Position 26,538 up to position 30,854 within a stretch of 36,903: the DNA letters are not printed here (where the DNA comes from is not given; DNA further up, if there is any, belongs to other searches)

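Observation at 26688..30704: Covalent fusion of CarB (carbamoyl-phosphate synthase large subunit) to ornithine carbamoyltransferase in one 1338-aa polypeptide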

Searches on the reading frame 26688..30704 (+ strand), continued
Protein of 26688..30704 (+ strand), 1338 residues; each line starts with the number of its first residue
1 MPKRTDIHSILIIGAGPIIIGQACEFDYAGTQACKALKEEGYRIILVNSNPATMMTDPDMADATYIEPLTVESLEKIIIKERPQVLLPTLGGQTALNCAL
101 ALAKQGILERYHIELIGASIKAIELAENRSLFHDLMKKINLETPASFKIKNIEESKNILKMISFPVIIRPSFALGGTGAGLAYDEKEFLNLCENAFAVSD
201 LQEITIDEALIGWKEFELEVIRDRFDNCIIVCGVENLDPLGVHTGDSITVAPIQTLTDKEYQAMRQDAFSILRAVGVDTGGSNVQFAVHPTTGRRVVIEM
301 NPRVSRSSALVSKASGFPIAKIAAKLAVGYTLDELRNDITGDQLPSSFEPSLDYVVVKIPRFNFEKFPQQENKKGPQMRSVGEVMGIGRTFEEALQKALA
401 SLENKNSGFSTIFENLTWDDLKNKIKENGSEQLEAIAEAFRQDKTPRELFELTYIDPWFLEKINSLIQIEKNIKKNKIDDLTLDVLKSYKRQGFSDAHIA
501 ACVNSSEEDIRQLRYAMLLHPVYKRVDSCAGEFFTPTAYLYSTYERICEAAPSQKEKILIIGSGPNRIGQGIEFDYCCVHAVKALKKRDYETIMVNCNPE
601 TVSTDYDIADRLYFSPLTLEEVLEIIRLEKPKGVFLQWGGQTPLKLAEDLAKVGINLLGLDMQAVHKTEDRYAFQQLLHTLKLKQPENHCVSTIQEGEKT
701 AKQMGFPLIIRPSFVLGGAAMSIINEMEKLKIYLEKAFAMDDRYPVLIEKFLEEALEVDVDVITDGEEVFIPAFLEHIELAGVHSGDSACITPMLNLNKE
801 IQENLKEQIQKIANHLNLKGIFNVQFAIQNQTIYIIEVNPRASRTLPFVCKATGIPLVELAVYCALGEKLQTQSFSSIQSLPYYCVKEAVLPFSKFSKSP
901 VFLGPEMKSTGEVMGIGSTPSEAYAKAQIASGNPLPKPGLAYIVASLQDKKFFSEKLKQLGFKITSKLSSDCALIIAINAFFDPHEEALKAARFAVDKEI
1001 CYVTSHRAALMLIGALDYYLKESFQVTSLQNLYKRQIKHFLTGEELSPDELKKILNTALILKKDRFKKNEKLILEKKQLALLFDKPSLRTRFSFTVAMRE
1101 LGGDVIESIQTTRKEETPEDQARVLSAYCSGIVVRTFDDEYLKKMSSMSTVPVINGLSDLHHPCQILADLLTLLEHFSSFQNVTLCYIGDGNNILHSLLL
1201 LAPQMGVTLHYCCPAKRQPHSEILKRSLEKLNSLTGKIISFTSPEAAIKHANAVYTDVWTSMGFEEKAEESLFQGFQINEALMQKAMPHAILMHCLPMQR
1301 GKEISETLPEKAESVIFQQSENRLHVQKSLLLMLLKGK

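Call 17: find_encoding_contigs(protein=P0021, flank=10000, max_places=2)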
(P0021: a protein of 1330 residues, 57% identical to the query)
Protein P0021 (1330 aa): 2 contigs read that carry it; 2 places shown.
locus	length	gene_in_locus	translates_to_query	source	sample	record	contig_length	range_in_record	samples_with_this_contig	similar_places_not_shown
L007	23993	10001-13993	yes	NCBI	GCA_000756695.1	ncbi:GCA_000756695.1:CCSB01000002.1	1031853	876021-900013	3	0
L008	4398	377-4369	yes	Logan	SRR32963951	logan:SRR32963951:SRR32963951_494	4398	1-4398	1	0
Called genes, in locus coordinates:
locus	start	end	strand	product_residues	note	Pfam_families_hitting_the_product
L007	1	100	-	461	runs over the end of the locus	-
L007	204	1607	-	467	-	-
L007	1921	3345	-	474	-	-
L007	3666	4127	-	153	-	PF01316:Arg_repressor, PF02863:Arg_repressor_C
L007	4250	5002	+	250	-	PF00497:SBP_bac_3, PF10613:Lig_chan-Glu_bd (weak)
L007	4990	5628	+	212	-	PF00528:BPD_transp_1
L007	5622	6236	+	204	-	PF02463:SMC_N (faint), PF00005:ABC_tran, PF13304:AAA_21 (faint)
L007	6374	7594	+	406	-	PF00764:Arginosuc_synth, PF20979:Arginosuc_syn_C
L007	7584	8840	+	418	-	PF00206:Lyase_1, PF14698:ASL_C2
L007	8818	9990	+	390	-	PF00988:CPSase_sm_chain, PF00117:GATase, PF07722:Peptidase_C26 (faint)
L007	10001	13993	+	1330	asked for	PF25596:CPSase_L_D1, PF02786:CPSase_L_D2, PF02787:CPSase_L_D3, PF25596:CPSase_L_D1, PF02222:ATP-grasp, PF02786:CPSase_L_D2, PF07478:Dala_Dala_lig_C, PF02729:OTCace_N, +4 more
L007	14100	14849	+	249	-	PF10677:DUF2490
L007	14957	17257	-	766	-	-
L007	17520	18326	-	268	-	-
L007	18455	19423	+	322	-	PF01544:CorA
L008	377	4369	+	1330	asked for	PF25596:CPSase_L_D1, PF02786:CPSase_L_D2, PF02787:CPSase_L_D3, PF25596:CPSase_L_D1, PF02222:ATP-grasp, PF02786:CPSase_L_D2, PF07478:Dala_Dala_lig_C, PF02729:OTCace_N, +4 more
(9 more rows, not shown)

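Call 66: find_encoding_contigs(protein=P0007, flank=10000, max_places=1)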
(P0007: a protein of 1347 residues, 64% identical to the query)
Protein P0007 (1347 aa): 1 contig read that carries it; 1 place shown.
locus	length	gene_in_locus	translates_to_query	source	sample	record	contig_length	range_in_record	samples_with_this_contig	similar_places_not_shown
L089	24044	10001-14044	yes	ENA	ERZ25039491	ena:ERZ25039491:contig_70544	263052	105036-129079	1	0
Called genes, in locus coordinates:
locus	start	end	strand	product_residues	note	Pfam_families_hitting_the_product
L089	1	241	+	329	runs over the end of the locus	PF00248:Aldo_ket_red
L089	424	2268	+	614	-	PF00005:ABC_tran, PF01935:DUF87 (faint), PF02463:SMC_N (faint), PF03193:RsgA_GTPase (faint), PF13191:AAA_16 (faint), PF12848:ABC_tran_Xtn, PF00005:ABC_tran, PF13304:AAA_21 (weak), +4 more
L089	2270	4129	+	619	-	PF00005:ABC_tran, PF02463:SMC_N (faint), PF03193:RsgA_GTPase (faint), PF13175:AAA_15 (faint), PF13191:AAA_16 (faint), PF12848:ABC_tran_Xtn, PF00005:ABC_tran, PF16326:ABC_tran_CTD, +4 more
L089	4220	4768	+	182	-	PF04972:BON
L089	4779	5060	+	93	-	PF19883:DUF6356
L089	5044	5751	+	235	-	PF01863:YgjP-like, PF10263:SprT-like (weak)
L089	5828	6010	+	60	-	PF04365:BrnT_toxin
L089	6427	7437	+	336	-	-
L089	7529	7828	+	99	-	-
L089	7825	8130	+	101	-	-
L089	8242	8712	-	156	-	PF13441:Gly-zipper_YMGG, PF05433:Rick_17kDa_Anti (weak), PF13488:Gly-zipper_Omp (weak), PF16998:17kDa_Anti_2 (weak)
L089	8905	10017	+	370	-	PF00988:CPSase_sm_chain, PF00117:GATase, PF07722:Peptidase_C26 (faint)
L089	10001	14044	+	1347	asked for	PF25596:CPSase_L_D1, PF02786:CPSase_L_D2, PF02787:CPSase_L_D3, PF25596:CPSase_L_D1, PF02786:CPSase_L_D2, PF02222:ATP-grasp, PF07478:Dala_Dala_lig_C, PF02729:OTCace_N, +4 more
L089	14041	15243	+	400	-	PF00764:Arginosuc_synth, PF20979:Arginosuc_syn_C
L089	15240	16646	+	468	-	PF00206:Lyase_1, PF14698:ASL_C2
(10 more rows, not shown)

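Call 67: find_encoding_contigs(protein=P0013, flank=10000, max_places=1)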
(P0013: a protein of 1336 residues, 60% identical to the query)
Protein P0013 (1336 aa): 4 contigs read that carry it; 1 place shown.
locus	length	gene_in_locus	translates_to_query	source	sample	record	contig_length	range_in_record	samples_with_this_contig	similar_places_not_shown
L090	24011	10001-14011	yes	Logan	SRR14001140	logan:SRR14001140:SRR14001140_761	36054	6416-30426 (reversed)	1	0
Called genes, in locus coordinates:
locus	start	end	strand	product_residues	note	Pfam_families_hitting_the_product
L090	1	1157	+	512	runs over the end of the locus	PF02142:MGS, PF01808:AICARFT_IMPCHas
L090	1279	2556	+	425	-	-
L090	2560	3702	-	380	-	-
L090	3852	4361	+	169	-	PF00731:AIRC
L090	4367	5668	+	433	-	PF00464:SHMT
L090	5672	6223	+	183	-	PF02245:Pur_DNA_glyco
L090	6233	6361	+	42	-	-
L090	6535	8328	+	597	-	PF08548:Peptidase_M10_C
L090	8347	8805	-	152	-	PF01316:Arg_repressor, PF02863:Arg_repressor_C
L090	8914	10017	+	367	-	PF00988:CPSase_sm_chain, PF00117:GATase, PF07722:Peptidase_C26 (faint)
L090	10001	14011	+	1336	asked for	PF25596:CPSase_L_D1, PF02786:CPSase_L_D2, PF02787:CPSase_L_D3, PF25596:CPSase_L_D1, PF02655:ATP-grasp_3, PF02222:ATP-grasp, PF02786:CPSase_L_D2, PF15632:ATPgrasp_Ter, +5 more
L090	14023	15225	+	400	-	PF00764:Arginosuc_synth, PF20979:Arginosuc_syn_C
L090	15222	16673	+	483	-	PF00206:Lyase_1, PF14698:ASL_C2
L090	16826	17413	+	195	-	-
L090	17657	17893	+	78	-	-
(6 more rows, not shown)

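Call 68: find_encoding_contigs(protein=P0129, flank=10000, max_places=1)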
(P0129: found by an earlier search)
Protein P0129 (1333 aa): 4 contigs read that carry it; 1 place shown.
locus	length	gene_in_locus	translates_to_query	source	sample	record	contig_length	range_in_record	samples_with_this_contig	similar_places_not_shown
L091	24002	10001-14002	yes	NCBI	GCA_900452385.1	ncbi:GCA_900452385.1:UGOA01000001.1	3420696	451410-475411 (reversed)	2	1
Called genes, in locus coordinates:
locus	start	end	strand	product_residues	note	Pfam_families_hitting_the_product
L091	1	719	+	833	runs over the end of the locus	-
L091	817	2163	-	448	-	-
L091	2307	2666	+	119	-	-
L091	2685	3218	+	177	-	PF09523:DUF2390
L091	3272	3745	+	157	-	-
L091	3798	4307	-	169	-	PF01316:Arg_repressor, PF02863:Arg_repressor_C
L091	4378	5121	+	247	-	PF00497:SBP_bac_3, PF10613:Lig_chan-Glu_bd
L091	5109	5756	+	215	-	PF00528:BPD_transp_1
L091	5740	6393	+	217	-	PF02463:SMC_N (faint), PF00005:ABC_tran, PF13304:AAA_21 (faint)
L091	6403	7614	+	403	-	PF00764:Arginosuc_synth, PF20979:Arginosuc_syn_C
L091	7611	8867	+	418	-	PF00206:Lyase_1, PF14698:ASL_C2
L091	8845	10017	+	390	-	PF00988:CPSase_sm_chain, PF00117:GATase, PF07722:Peptidase_C26 (faint)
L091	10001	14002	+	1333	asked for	PF25596:CPSase_L_D1, PF02786:CPSase_L_D2, PF02787:CPSase_L_D3, PF25596:CPSase_L_D1, PF02222:ATP-grasp, PF02786:CPSase_L_D2, PF02729:OTCace_N, PF00185:OTCace, +6 more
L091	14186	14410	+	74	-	-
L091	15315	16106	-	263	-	PF13640:2OG-FeII_Oxy_3, PF13661:2OG-FeII_Oxy_4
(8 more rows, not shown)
